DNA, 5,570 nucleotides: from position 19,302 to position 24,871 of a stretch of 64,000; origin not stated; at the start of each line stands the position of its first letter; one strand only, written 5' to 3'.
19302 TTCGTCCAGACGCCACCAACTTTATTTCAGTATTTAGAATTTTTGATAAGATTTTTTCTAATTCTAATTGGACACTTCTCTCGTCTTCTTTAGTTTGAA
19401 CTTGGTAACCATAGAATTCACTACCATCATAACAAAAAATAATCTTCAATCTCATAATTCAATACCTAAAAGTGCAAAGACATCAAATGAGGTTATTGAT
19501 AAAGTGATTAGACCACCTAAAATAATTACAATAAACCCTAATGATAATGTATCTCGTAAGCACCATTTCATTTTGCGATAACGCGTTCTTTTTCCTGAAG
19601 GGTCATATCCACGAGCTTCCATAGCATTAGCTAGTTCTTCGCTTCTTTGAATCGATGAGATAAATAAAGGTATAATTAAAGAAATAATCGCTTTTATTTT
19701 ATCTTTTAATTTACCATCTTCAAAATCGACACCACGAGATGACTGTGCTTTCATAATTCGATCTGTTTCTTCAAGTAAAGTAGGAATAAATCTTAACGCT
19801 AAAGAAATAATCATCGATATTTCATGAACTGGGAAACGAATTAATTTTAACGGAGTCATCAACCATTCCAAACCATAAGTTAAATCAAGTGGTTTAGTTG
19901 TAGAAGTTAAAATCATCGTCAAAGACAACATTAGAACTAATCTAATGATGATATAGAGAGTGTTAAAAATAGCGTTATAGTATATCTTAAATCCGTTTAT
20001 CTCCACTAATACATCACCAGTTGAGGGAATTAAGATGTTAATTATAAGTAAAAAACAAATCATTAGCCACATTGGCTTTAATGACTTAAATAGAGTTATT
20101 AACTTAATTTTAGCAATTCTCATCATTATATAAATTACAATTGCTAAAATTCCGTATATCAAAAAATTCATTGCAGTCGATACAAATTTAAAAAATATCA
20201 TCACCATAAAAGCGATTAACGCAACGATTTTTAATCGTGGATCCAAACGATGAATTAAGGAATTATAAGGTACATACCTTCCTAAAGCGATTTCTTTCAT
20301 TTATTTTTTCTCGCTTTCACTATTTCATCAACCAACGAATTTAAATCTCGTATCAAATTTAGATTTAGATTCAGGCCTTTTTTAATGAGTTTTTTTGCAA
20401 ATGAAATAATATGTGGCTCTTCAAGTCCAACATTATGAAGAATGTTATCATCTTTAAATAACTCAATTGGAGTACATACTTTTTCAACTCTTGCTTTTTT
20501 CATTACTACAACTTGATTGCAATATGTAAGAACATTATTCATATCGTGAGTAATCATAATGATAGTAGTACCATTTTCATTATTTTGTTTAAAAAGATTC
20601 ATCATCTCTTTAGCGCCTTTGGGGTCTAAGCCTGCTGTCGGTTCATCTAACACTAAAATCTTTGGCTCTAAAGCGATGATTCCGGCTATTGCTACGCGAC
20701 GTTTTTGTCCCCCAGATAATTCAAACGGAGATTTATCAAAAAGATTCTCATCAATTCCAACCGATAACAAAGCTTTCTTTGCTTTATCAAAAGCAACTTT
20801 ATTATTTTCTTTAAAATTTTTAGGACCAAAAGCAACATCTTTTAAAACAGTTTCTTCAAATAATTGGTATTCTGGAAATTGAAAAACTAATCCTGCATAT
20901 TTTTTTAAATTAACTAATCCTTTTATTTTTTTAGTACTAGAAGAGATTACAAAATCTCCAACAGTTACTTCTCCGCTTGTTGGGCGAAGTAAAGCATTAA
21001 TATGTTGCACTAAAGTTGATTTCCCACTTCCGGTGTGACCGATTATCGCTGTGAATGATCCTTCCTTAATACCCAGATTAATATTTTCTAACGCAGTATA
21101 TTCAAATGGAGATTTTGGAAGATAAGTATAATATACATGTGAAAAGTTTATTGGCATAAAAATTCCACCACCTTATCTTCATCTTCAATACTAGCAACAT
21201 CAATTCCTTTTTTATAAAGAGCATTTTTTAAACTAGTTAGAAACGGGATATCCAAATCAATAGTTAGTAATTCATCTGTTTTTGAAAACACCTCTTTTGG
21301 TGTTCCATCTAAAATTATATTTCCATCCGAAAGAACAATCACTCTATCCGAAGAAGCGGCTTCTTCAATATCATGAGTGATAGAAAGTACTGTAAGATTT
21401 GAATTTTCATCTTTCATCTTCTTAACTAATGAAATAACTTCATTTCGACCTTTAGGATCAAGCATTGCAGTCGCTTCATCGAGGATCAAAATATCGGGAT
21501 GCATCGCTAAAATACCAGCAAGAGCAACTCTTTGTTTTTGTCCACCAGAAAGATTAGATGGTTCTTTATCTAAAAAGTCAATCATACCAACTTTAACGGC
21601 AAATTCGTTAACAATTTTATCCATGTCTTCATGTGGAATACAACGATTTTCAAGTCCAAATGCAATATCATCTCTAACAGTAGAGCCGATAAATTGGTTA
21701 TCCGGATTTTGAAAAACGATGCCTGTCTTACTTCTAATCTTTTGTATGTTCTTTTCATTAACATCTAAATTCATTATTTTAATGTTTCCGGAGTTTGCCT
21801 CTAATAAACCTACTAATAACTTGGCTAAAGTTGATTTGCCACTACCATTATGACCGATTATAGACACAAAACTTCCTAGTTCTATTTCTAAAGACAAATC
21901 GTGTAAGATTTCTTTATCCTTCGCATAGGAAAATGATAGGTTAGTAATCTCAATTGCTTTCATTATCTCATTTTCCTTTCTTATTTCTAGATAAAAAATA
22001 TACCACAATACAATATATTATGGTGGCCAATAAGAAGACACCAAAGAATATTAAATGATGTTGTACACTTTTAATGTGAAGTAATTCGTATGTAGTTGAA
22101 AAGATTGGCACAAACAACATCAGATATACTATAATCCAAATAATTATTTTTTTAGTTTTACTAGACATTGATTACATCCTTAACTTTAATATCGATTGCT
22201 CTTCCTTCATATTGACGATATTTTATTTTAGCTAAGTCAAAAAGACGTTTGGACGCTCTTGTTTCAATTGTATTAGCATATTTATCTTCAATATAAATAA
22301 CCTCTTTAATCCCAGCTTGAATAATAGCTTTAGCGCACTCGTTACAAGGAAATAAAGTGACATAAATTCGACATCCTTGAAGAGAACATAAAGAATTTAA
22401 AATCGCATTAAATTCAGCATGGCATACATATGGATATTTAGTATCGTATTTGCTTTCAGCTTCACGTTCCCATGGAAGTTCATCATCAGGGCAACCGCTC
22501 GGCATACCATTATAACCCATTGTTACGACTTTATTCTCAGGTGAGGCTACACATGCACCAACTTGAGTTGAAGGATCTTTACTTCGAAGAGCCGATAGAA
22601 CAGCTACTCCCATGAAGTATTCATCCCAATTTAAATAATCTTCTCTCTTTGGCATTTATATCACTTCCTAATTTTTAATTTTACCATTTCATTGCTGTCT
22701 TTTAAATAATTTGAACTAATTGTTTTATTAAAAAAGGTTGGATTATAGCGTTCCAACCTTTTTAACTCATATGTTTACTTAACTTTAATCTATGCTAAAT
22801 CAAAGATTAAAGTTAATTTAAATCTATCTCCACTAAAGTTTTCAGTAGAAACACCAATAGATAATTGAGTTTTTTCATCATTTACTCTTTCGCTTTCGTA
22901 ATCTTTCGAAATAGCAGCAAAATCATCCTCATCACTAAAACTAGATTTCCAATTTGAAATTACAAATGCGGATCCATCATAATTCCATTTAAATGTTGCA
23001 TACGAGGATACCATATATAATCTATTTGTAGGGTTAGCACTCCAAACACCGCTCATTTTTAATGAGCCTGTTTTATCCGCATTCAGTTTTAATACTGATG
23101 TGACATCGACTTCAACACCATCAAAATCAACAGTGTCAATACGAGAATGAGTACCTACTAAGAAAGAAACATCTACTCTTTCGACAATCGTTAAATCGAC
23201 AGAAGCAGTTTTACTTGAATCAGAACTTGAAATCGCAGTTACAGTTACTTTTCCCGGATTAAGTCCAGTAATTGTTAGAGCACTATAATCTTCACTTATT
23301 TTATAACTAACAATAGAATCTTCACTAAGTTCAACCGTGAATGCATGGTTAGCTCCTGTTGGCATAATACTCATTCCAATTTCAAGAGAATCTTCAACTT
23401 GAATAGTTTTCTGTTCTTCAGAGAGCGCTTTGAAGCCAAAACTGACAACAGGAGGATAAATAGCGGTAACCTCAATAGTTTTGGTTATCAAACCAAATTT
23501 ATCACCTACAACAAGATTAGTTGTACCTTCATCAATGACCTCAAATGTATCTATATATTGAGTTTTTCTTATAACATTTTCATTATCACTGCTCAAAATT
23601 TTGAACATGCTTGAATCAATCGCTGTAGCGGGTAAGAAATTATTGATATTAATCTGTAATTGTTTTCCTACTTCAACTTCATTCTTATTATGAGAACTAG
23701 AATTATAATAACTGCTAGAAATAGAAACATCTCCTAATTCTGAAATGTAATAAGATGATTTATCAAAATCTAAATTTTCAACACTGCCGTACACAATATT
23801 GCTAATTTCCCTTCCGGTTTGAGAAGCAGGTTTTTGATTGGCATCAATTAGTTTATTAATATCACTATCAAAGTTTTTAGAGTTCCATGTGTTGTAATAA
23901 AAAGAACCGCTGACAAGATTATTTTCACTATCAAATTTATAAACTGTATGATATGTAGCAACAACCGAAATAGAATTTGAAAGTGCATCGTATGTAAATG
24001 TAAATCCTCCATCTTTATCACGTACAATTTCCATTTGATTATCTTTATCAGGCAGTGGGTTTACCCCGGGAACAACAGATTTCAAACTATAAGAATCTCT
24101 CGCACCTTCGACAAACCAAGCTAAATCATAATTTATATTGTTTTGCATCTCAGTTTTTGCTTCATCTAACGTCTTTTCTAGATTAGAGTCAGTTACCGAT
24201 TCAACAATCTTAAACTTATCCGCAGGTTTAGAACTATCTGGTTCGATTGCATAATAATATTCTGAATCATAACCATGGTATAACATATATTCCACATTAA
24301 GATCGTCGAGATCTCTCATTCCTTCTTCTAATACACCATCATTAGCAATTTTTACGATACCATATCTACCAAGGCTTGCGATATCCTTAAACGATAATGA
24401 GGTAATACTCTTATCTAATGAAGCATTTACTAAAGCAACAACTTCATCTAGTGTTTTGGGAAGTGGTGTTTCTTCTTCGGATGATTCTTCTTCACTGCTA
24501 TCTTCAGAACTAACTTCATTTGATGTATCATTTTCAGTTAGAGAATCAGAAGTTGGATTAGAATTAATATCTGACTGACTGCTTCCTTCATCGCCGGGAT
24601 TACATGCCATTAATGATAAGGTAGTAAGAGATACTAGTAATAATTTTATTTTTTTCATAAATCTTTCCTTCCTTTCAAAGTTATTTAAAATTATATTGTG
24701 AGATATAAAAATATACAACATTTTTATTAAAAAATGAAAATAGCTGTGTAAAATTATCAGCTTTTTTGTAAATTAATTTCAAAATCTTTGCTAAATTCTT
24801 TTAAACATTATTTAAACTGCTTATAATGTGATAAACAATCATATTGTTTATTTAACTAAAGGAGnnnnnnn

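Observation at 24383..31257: Apparently perfect 1894-bp direct repeat carrying a lipoprotein 5' cassette, a divergent promoter region and a whole lipoprotein gene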

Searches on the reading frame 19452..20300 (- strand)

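Call 4: search_protein_families(library=pfam, proteins=[window:19452-20300:-], max_evalue=0.01)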
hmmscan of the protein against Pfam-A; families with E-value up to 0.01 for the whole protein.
window:19452-20300:- (282 aa): 1 family
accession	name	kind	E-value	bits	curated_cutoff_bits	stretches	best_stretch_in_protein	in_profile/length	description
PF02361.21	CbiQ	-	2.6e-45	155.1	25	1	13-236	2-211/216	Cobalt transport protein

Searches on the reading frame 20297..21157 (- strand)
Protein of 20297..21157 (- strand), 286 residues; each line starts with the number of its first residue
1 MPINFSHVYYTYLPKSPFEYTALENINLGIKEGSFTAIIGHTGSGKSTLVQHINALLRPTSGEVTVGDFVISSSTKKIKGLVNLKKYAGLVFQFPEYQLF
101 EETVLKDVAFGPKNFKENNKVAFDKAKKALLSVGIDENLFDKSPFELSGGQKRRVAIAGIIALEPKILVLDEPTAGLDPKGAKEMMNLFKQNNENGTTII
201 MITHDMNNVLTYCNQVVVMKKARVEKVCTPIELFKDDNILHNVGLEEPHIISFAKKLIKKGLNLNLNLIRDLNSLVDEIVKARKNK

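Call 4: search_protein_families(library=pfam, proteins=[window:20297-21157:-], max_evalue=0.01)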
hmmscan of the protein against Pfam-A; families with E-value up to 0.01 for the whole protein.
window:20297-21157:- (286 aa): 11 families
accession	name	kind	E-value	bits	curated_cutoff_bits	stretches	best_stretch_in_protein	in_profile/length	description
PF00005.33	ABC_tran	-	6.1e-28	98.6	25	1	23-175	1-137/137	ABC transporter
PF13304.12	AAA_21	-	2.6e-13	51.2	27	1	143-206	234-300/304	AAA domain, putative AbiEii toxin, Type IV TA system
PF02463.25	SMC_N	-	1.5e-10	41.3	40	1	33-221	24-213/220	RecF/RecN/SMC N terminal domain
PF13555.12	AAA_29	-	7.2e-06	26.1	27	1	31-61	20-50/61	P-loop containing region of AAA domain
PF13175.12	AAA_15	-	6e-05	23.3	32.1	1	22-68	13-55/374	AAA ATPase domain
PF13191.12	AAA_16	-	0.00087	20.3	32.6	1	34-124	25-103/167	AAA ATPase domain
PF09818.15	ABC_ATPase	-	0.0011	18.5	23.2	0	28-54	75-100/283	P-loop domain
PF13476.12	AAA_23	-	0.0012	20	27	1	24-58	13-44/201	AAA domain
PF13401.12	AAA_22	-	0.0017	19.1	27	0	32-59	4-34/130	AAA domain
PF13558.12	SbcC_Walker_B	-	0.0041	17.8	27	0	165-191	64-90/90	SbcC/RAD50-like, Walker B motif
PF03193.22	RsgA_GTPase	-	0.0045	17.3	30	1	20-57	94-130/174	RsgA GTPase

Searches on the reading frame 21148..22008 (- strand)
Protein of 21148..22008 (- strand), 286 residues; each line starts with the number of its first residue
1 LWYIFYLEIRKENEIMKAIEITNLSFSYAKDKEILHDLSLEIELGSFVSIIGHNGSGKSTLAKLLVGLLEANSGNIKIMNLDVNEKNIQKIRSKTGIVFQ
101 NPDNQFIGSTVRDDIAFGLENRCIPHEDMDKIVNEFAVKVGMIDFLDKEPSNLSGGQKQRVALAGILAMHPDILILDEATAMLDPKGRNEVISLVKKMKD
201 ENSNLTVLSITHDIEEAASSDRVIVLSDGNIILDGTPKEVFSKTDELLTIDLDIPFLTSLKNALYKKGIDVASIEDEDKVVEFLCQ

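Call 4: search_protein_families(library=pfam, proteins=[window:21148-22008:-], max_evalue=0.01)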
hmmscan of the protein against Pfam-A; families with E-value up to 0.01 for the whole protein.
window:21148-22008:- (286 aa): 16 families
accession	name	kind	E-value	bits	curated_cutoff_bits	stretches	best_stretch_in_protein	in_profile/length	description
PF00005.33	ABC_tran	-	1.1e-34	120.4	25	1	35-181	1-137/137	ABC transporter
PF02463.25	SMC_N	-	2.6e-11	43.8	40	1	46-219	25-206/220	RecF/RecN/SMC N terminal domain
PF13304.12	AAA_21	-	2.9e-06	28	27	0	48-87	2-34/304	AAA domain, putative AbiEii toxin, Type IV TA system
PF13401.12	AAA_22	-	8.9e-06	26.5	27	1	46-214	6-126/130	AAA domain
PF00004.35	AAA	-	2e-05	25.5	21.2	0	50-91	3-49/131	ATPase family associated with various cellular activities (AAA)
PF13175.12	AAA_15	-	4.3e-05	23.7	32.1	1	41-147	18-92/374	AAA ATPase domain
PF20720.3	nSTAND3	-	0.00068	19.8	27.2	1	46-89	18-62/155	Novel STAND NTPase 3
PF03029.23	ATP_bind_1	-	0.0018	18.5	27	1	50-85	1-36/240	Conserved hypothetical ATP binding protein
PF16575.11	CLP1_P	-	0.0024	18.2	26.6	1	52-88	1-37/188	mRNA cleavage and polyadenylation factor CLP1 P-loop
PF13476.12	AAA_23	-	0.0025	18.9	27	1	40-104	13-84/201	AAA domain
PF13558.12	SbcC_Walker_B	-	0.0027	18.4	27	0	152-196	32-89/90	SbcC/RAD50-like, Walker B motif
PF13173.12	AAA_14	-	0.0029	18.1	27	0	48-88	5-44/129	AAA domain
PF03193.22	RsgA_GTPase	-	0.0032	17.8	30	1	10-77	73-138/174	RsgA GTPase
PF13555.12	AAA_29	-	0.0035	17.5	27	1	40-62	17-39/61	P-loop containing region of AAA domain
PF13245.12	AAA_19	-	0.007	17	25.1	0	47-184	13-103/134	AAA domain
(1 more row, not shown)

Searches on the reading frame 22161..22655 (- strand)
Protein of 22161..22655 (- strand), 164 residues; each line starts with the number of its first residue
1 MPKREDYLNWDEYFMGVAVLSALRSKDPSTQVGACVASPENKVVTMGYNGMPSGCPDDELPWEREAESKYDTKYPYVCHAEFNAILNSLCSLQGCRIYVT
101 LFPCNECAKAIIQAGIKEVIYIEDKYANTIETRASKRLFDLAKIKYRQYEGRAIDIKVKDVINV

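Call 4: search_protein_families(library=pfam, proteins=[window:22161-22655:-], max_evalue=0.01)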
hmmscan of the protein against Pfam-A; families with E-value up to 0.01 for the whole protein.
window:22161-22655:- (164 aa): 3 families
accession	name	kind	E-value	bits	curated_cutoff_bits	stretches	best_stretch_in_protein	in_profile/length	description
PF00383.29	dCMP_cyt_deam_1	-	7.9e-25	87.2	25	1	9-122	2-101/102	Cytidine and deoxycytidylate deaminase zinc-binding region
PF14437.12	MafB19-deam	-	1.3e-13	51.5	27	1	9-124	2-102/142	MafB19-like deaminase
PF14439.12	Bd3614-deam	-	0.0026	18.1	38.5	1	77-123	34-90/113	Bd3614-like deaminase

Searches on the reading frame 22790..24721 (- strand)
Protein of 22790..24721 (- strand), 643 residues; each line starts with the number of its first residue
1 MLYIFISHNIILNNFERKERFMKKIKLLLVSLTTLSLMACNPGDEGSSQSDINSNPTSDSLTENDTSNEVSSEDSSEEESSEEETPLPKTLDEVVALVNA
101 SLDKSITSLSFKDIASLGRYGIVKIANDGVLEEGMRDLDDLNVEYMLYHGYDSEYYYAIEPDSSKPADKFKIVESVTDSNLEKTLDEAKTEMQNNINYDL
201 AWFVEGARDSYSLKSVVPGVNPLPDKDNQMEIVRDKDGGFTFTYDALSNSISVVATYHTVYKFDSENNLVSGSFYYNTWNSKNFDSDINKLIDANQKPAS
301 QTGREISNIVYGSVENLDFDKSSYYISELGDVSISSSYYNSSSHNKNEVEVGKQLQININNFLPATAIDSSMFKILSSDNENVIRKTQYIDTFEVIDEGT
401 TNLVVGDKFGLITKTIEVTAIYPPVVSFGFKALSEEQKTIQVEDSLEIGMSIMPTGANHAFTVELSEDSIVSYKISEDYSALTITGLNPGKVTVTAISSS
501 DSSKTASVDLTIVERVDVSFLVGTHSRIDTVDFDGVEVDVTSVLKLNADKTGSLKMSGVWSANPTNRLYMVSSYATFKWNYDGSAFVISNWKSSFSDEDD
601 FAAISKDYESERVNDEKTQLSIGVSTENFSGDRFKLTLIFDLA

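Call 4: search_protein_families(library=pfam, proteins=[window:22790-24721:-], max_evalue=0.01)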
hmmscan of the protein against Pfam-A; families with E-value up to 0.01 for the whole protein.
window:22790-24721:- (643 aa): 1 family
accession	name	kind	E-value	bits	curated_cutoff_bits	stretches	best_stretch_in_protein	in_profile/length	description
PF02368.24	Big_2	-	0.00028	21.2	22.8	1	431-505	5-76/79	Bacterial Ig-like domain (group 2)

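Call 16: search_protein_families(library=ncbifam, proteins=[P0004], max_evalue=0.1)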
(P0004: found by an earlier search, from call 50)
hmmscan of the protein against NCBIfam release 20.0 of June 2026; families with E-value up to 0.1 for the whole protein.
P0004 (427 aa): 0 families

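Call 50: list_cluster_members(proteins=[P0005, window:22790-24658:-, window:27756-29639:-, P0004])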
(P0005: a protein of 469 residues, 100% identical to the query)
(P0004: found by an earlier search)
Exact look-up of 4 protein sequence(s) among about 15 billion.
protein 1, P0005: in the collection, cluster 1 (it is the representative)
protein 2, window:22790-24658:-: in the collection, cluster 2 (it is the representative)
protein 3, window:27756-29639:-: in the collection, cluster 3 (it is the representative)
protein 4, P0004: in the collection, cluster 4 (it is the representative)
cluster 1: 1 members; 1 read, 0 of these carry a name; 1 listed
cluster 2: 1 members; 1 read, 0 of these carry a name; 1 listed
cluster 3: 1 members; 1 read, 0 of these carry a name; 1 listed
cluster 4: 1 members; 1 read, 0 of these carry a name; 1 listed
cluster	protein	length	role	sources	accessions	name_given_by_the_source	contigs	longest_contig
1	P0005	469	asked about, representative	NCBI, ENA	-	-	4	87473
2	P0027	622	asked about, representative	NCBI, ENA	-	-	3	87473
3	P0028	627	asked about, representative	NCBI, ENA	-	-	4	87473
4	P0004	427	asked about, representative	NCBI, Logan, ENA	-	-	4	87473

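Call 72: find_homologous_proteins(query=P0028)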
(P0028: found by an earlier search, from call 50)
Query P0028 (627 aa): 2 proteins with E <= 0.001 among 8000 candidates.
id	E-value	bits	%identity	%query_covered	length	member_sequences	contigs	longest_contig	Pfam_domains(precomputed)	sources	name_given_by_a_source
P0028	0.0e+0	1346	100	100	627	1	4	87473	-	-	-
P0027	3.8e-187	642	52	100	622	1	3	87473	-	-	-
